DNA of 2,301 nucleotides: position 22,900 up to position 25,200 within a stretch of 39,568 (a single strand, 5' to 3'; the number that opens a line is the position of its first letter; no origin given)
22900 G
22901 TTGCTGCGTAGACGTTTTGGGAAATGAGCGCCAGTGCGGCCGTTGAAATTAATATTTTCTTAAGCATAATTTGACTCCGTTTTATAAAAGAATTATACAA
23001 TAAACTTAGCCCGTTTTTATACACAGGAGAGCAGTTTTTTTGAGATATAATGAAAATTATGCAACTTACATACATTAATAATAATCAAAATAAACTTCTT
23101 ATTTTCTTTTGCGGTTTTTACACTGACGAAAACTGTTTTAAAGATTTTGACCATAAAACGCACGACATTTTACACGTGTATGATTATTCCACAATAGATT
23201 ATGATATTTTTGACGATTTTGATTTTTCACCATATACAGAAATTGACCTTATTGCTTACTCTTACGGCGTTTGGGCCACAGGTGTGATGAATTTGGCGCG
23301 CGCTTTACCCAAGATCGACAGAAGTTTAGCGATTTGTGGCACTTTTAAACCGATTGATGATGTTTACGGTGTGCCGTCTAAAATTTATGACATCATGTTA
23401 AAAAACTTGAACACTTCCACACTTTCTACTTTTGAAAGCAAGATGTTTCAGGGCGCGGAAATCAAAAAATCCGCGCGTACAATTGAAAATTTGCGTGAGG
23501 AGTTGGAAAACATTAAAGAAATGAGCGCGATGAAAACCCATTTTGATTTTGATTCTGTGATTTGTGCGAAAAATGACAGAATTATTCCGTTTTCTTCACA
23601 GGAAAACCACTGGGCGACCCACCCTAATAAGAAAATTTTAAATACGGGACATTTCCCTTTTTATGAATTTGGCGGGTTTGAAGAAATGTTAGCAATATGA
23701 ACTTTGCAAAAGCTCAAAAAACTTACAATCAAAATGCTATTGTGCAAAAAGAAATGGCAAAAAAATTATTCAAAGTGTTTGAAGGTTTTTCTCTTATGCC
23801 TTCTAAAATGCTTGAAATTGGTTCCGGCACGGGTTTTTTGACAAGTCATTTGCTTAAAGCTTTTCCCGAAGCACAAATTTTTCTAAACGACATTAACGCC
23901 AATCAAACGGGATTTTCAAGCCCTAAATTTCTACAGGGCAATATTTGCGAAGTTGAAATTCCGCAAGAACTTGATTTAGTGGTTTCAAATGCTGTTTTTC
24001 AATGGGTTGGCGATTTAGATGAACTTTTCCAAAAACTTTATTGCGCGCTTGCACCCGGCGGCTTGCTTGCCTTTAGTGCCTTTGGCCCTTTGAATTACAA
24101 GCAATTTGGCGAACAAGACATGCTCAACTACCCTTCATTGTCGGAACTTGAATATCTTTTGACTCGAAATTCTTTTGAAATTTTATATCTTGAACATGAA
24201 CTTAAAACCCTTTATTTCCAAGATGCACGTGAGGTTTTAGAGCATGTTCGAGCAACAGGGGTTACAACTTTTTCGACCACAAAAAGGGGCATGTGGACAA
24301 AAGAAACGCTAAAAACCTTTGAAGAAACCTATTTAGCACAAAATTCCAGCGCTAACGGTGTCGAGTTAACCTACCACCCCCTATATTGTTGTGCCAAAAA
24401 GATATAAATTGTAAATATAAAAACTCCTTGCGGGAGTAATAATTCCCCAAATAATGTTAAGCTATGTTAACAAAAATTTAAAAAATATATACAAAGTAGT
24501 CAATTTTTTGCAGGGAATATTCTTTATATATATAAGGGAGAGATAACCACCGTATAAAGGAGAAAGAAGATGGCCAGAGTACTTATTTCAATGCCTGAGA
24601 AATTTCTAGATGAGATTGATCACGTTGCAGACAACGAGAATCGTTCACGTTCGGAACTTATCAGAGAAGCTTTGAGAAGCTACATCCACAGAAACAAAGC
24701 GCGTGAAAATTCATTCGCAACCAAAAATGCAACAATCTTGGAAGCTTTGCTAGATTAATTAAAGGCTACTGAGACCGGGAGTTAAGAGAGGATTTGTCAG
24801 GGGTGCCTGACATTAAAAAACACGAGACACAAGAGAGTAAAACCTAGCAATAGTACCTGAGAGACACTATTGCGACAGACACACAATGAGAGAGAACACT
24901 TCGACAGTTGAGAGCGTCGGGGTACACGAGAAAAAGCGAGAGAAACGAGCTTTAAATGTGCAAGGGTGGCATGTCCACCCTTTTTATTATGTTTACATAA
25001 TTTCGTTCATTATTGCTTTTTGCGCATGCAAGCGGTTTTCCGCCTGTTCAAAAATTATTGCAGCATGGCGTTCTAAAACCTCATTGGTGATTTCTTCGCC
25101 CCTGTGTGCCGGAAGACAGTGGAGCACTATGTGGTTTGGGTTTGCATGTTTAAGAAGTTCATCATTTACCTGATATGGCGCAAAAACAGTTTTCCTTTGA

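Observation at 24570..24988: Orphan RHH gene followed by a terminated, U-poor RNA packed with GAGA motifs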

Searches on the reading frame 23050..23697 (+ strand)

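Call 8: search_protein_families(library=pfam, proteins=[window:23050-23697:+], max_evalue=0.01)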
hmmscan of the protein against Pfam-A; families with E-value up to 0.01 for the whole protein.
window:23050-23697:+ (216 aa): 1 family
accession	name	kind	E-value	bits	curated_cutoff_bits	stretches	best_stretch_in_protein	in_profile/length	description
PF04301.19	BioG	-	1.2e-20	74.4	27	1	4-211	1-211/213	Pimeloyl-ACP methyl esterase BioG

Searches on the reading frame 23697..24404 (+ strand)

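Call 8: search_protein_families(library=pfam, proteins=[window:23697-24404:+], max_evalue=0.01)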
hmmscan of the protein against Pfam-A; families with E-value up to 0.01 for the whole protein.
window:23697-24404:+ (236 aa): 8 families
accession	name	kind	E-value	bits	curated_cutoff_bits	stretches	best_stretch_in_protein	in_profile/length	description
PF08242.18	Methyltransf_12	-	6.7e-12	46.4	30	1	39-124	1-98/98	Methyltransferase domain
PF08241.18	Methyltransf_11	-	2.4e-11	44.5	21.2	1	39-126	1-95/95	Methyltransferase domain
PF13847.12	Methyltransf_31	-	1.9e-09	37.8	27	1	37-138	6-114/145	Methyltransferase domain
PF13489.12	Methyltransf_23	-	2.5e-09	37.5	27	1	19-131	8-121/164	Methyltransferase domain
PF13649.12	Methyltransf_25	-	3.4e-09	37.7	27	1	39-122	2-97/97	Methyltransferase domain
PF00891.24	Methyltransf_2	-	0.00034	20.4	22.3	1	20-123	50-161/210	O-methyltransferase domain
PF05175.20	MTS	-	0.00049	20.2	23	1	36-137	33-149/170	Methyltransferase small domain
PF00398.26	RrnaAD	-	0.007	15.9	24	0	5-56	3-52/263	Ribosomal RNA adenine dimethylase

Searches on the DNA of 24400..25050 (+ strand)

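Call 4: search_rna_families(source=window, start=24400, end=25050, threshold=evalue, max_evalue=10, show_alignments=3)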
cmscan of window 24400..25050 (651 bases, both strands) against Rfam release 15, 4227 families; matches with E-value up to 10: 2.
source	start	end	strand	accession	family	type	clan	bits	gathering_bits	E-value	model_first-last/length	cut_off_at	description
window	24842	24918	+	RF03034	nrdJ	Gene; sRNA;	-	16.3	40.3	2.7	1-80/80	no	nrdJ RNA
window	24947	24991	+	RF02056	STnc390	Gene; sRNA;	-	13.3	50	9.2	1-60/60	no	Salmonella sRNA STnc390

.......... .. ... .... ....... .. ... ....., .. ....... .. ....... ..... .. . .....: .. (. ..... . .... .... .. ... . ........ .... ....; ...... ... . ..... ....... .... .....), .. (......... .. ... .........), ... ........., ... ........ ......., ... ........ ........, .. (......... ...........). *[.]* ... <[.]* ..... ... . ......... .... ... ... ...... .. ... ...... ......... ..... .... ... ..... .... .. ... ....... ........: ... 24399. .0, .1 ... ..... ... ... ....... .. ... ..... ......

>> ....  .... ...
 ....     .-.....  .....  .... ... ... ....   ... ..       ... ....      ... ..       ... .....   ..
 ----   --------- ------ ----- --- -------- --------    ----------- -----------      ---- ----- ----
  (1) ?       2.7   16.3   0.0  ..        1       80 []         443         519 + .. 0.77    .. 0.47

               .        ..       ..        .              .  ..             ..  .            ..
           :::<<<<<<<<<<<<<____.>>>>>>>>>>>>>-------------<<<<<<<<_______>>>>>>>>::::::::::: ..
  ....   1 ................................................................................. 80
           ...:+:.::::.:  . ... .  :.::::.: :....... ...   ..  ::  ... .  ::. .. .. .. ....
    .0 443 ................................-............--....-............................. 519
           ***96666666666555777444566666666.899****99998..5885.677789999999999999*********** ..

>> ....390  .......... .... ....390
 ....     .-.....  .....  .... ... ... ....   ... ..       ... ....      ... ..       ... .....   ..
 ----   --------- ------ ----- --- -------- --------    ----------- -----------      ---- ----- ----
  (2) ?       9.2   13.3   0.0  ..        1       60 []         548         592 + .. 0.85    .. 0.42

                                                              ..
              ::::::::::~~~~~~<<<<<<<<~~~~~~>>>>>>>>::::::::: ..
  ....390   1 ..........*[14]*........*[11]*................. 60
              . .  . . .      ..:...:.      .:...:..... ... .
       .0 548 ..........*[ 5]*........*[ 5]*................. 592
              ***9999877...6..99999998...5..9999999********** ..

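Call 77: search_rna_families(sources=[L081, L083, L085, L165, L006, L162], threshold=evalue, max_evalue=1)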
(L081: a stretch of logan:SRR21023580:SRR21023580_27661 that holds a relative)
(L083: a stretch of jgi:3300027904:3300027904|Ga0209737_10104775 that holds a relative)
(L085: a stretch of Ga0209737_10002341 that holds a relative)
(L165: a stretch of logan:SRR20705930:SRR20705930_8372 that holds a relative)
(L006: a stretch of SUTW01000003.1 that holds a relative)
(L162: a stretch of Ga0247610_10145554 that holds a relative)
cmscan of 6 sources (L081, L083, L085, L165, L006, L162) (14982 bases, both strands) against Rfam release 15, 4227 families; matches with E-value up to 1: 1.
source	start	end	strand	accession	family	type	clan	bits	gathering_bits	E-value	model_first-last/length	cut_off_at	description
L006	2847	2875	+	RF03904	MIR7991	Gene; miRNA;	-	23.8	58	0.39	8-38/47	no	MIR7991 microRNA precursor family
